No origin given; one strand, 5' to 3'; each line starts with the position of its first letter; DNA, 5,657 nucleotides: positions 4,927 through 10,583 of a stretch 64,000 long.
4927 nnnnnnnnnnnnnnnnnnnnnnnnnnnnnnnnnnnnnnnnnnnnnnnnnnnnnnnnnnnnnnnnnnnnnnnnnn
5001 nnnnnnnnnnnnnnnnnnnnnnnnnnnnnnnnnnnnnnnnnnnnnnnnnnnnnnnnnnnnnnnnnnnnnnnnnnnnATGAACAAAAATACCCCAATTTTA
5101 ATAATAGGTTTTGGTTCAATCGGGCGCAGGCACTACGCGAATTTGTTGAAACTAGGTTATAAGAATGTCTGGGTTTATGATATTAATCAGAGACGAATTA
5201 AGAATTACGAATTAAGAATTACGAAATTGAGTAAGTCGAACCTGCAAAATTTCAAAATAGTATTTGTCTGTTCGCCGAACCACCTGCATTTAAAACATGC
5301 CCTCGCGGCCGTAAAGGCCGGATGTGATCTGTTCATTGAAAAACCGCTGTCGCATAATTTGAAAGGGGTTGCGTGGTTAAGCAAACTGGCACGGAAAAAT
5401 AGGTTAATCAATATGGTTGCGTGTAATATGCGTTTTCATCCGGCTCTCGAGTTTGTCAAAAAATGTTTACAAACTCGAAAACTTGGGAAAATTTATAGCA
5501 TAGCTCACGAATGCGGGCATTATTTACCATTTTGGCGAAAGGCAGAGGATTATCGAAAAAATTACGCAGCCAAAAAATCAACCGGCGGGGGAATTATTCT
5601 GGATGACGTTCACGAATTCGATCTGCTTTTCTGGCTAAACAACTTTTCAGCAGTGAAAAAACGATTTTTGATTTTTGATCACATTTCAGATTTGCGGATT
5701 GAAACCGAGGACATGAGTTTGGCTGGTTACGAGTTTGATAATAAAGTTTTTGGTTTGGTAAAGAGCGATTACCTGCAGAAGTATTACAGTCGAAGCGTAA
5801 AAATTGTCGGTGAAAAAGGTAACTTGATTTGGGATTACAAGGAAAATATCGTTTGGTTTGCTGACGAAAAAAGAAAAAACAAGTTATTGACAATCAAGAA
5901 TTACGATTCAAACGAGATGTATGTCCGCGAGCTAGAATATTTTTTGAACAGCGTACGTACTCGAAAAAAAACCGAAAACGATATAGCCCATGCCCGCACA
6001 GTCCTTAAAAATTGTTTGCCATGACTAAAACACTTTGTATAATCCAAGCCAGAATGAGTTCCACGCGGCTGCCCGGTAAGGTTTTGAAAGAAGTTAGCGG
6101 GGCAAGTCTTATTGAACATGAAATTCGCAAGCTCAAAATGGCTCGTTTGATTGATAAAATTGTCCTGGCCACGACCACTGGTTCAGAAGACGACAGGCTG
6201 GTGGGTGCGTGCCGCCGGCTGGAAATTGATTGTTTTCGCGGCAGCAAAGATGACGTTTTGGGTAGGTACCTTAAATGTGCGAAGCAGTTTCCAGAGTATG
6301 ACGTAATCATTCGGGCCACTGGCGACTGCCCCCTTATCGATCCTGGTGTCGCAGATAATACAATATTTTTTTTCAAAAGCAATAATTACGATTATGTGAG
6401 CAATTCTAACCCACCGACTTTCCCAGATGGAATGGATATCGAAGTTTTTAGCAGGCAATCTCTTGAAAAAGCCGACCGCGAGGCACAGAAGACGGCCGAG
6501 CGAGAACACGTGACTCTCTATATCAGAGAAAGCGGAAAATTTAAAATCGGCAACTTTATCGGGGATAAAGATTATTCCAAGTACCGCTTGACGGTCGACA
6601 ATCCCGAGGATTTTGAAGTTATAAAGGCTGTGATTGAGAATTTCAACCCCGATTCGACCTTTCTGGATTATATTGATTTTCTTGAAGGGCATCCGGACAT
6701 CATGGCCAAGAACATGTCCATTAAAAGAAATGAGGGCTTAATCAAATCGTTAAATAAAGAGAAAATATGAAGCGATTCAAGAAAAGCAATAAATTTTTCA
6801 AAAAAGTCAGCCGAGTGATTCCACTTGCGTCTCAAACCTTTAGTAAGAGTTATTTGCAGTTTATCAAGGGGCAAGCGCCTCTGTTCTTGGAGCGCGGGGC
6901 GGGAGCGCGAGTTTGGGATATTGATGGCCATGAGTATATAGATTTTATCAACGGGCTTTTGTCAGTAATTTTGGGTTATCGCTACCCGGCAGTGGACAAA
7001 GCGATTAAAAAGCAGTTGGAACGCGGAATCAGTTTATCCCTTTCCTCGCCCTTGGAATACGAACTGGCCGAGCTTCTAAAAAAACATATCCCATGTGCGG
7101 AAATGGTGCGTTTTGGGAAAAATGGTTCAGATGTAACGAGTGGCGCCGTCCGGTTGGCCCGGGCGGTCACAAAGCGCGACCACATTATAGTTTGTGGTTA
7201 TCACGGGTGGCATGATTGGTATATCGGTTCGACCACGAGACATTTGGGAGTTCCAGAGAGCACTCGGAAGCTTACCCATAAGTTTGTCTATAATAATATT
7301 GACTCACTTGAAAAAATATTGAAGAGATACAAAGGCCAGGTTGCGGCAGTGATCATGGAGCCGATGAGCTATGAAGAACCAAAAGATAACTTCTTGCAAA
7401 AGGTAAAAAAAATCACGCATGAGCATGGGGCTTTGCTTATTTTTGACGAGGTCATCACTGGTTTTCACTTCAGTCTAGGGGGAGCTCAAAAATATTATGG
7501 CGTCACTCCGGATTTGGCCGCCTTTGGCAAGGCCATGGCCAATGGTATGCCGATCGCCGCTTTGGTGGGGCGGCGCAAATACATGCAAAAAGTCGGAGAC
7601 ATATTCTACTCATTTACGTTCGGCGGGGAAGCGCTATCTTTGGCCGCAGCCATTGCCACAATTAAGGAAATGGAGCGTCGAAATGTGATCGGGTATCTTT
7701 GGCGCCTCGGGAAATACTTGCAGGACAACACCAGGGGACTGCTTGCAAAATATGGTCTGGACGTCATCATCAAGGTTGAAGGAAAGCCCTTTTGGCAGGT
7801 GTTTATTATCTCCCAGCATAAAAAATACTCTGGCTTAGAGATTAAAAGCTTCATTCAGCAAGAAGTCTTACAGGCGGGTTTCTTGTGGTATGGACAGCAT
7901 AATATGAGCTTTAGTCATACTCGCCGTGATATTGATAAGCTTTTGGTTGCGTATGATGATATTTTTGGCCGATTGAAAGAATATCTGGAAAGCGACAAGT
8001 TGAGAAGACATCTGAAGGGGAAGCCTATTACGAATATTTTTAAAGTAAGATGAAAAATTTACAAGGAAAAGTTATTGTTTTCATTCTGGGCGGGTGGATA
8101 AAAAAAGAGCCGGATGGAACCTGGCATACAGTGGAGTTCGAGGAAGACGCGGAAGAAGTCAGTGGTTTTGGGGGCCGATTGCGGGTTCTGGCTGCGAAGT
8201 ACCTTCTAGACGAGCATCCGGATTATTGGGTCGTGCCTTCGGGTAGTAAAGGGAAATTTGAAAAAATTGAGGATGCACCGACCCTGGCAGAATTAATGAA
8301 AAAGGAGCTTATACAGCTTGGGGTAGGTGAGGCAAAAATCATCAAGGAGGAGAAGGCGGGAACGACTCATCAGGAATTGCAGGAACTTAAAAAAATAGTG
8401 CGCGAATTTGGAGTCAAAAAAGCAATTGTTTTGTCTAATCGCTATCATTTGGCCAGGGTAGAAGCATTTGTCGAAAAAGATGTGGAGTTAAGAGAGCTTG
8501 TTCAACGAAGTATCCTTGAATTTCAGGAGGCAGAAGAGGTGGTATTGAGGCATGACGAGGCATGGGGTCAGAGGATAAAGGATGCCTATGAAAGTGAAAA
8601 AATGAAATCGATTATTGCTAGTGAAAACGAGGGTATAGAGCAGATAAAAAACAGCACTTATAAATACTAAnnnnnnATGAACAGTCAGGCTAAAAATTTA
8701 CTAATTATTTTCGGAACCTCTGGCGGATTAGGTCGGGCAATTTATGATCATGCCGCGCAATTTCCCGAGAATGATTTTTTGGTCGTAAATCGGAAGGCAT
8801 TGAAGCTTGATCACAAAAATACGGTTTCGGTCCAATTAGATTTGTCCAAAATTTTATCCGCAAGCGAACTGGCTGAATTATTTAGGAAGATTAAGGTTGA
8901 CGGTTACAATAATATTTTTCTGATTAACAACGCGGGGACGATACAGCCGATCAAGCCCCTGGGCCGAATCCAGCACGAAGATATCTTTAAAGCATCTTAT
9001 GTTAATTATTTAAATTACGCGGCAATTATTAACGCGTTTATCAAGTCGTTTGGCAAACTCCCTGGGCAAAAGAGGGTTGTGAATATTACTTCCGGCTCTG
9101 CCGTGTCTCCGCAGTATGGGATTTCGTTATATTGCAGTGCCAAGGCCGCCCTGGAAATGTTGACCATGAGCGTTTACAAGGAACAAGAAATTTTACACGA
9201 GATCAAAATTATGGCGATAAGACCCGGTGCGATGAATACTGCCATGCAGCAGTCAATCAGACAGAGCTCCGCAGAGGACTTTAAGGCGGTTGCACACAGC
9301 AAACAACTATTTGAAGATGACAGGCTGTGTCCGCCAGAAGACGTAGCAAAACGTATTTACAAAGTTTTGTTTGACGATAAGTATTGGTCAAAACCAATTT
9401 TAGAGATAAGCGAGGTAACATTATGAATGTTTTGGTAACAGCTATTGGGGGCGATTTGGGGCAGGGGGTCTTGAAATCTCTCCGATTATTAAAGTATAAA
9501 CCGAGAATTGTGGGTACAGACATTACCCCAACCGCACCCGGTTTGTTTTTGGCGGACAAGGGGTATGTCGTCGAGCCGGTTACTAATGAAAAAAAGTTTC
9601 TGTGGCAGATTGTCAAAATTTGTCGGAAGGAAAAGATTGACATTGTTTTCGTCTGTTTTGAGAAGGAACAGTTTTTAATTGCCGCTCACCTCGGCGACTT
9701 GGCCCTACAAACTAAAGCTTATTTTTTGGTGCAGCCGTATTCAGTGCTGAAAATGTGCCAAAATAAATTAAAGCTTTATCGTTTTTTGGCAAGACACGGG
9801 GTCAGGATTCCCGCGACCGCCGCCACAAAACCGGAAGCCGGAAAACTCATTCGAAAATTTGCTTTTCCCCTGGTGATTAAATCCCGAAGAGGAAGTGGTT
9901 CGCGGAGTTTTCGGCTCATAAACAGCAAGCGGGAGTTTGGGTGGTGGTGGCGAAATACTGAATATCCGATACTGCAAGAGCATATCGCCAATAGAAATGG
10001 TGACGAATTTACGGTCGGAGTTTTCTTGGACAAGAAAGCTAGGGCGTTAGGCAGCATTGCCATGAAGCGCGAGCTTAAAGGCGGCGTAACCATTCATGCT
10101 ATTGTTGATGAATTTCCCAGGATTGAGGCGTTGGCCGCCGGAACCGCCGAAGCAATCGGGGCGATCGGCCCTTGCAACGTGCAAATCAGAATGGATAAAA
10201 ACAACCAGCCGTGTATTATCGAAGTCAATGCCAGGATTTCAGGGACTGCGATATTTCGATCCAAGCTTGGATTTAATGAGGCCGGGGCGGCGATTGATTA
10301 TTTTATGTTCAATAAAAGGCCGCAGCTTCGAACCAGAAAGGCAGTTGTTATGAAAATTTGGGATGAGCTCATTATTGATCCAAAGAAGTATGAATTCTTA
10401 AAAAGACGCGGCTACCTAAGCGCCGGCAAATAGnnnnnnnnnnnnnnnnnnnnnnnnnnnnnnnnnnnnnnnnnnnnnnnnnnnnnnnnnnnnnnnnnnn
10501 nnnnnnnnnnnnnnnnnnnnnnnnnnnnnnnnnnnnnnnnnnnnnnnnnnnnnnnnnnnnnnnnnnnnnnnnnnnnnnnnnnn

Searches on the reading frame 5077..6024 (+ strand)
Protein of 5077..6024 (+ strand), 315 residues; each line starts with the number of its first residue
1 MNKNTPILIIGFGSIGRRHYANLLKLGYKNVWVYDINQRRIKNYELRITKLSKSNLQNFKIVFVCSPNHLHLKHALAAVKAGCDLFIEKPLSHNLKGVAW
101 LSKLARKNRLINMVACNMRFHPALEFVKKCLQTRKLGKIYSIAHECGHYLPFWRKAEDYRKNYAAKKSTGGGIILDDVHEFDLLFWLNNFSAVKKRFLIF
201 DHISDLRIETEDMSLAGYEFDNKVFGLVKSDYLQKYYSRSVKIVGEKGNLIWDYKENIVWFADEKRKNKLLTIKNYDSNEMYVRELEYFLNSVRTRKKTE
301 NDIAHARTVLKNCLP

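Call 9: search_protein_families(library=pfam, proteins=[window:5077-6024:+], max_evalue=0.001)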
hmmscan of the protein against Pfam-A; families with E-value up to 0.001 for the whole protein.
window:5077-6024:+ (315 aa): 4 families
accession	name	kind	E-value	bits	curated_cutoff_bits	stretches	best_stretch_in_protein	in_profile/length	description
PF01408.29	GFO_IDH_MocA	-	1.1e-14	55.5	24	1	7-114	3-118/120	Oxidoreductase family, NAD-binding Rossmann fold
PF22725.1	GFO_IDH_MocA_C3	-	4.7e-10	40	27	1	127-250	4-123/124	GFO/IDH/MocA C-terminal domain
PF02894.22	GFO_IDH_MocA_C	-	5.2e-09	36.7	22.9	1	128-264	1-144/218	Oxidoreductase family, C-terminal alpha/beta domain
PF02558.23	ApbA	-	0.00076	19.6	22.2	0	7-81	1-76/150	Ketopantoate reductase PanE/ApbA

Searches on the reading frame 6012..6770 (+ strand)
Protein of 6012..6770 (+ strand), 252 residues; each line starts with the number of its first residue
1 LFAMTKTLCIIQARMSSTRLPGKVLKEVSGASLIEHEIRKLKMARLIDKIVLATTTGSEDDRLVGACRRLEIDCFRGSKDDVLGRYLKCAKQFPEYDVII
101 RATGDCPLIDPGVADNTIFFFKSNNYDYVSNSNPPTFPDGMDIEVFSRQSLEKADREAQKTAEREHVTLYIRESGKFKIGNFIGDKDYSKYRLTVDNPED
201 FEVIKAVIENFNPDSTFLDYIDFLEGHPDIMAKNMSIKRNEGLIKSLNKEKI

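Call 9: search_protein_families(library=pfam, proteins=[window:6012-6770:+], max_evalue=0.001)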
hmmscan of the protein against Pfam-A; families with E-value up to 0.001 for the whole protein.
window:6012-6770:+ (252 aa): 1 family
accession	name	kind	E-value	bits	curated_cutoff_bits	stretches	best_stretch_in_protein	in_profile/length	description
PF02348.25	CTP_transf_3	-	3.5e-28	99.3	22.6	1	9-200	2-198/217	Cytidylyltransferase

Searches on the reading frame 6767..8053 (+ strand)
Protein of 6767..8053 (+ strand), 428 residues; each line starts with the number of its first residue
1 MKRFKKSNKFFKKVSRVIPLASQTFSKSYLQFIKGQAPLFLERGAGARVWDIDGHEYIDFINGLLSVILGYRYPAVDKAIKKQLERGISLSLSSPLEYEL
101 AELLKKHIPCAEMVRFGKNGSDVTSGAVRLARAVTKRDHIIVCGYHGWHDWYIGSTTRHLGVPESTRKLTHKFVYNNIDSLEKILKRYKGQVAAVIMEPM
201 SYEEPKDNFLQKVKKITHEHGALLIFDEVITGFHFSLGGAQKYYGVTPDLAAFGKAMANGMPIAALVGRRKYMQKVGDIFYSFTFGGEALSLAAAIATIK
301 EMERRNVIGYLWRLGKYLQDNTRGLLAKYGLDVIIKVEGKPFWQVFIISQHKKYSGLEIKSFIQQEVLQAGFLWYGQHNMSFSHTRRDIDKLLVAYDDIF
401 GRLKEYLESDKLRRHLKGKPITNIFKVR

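Call 9: search_protein_families(library=pfam, proteins=[window:6767-8053:+], max_evalue=0.001)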
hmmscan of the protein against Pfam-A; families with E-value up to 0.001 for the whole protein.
window:6767-8053:+ (428 aa): 1 family
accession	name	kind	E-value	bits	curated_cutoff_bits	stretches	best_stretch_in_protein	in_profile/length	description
PF00202.27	Aminotran_3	-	4.9e-53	180.7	30.5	1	36-342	8-344/403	Aminotransferase class-III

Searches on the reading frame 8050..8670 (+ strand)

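Call 9: search_protein_families(library=pfam, proteins=[window:8050-8670:+], max_evalue=0.001)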
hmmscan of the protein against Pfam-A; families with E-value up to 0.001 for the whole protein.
window:8050-8670:+ (206 aa): 1 family
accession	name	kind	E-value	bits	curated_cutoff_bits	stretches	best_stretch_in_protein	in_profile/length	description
PF02698.23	DUF218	-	1.2e-13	51.6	27.6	1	43-144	14-103/133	DUF218 domain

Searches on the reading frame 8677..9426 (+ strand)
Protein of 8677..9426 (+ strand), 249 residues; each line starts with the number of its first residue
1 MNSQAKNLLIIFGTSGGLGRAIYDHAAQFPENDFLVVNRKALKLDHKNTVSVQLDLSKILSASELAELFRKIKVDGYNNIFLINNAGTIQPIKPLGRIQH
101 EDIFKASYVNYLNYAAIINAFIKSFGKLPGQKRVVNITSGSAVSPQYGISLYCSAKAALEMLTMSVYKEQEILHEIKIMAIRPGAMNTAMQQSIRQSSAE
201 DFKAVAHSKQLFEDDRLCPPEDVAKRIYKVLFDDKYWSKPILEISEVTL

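Call 9: search_protein_families(library=pfam, proteins=[window:8677-9426:+], max_evalue=0.001)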
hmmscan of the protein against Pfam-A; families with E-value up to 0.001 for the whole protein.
window:8677-9426:+ (249 aa): 2 families
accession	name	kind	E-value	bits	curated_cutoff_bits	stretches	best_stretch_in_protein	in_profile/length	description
PF00106.31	adh_short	-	3.8e-20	72.7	26.6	1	9-197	3-193/195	short chain dehydrogenase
PF13561.12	adh_short_C2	-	1.1e-12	48.5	27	1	50-227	47-213/236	Enoyl-(Acyl carrier protein) reductase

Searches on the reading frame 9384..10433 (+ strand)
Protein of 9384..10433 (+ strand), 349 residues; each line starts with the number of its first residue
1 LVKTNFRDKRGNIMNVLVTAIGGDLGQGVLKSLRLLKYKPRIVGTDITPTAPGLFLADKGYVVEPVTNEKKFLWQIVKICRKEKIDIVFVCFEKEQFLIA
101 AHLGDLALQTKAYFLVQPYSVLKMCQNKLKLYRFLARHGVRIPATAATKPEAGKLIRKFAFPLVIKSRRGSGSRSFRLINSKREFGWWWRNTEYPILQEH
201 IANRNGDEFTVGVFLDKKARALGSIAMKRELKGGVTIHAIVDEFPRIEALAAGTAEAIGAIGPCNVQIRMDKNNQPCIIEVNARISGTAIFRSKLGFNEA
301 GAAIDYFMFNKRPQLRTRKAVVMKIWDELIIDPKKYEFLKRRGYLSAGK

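Call 10: search_protein_families(library=pfam, proteins=[window:9384-10433:+], max_evalue=0.001)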
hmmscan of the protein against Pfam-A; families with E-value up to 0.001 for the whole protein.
window:9384-10433:+ (349 aa): 6 families
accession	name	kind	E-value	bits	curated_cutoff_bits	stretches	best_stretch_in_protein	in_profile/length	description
PF02655.19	ATP-grasp_3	-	5.2e-13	49.8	23.2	1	125-288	1-160/160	ATP-grasp domain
PF15632.11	ATPgrasp_Ter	-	1.5e-11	44.6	29.1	1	205-312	12-113/131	ATP-grasp in the biosynthetic pathway with Ter operon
PF21360.3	PylC-like_N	-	1.2e-09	38.7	27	1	39-102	22-84/96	PylC-like, N-terminal domain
PF02786.22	CPSase_L_D2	-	1.9e-07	31.2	19.8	1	243-287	137-182/211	Carbamoyl-phosphate synthase L chain, ATP binding domain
PF08443.16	RimK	-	1.3e-05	25.3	21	1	126-305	2-186/188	RimK-like ATP-grasp domain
PF14397.11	ATPgrasp_ST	-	0.00014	21.6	31.4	0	243-291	214-261/278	Sugar-transfer associated ATP-grasp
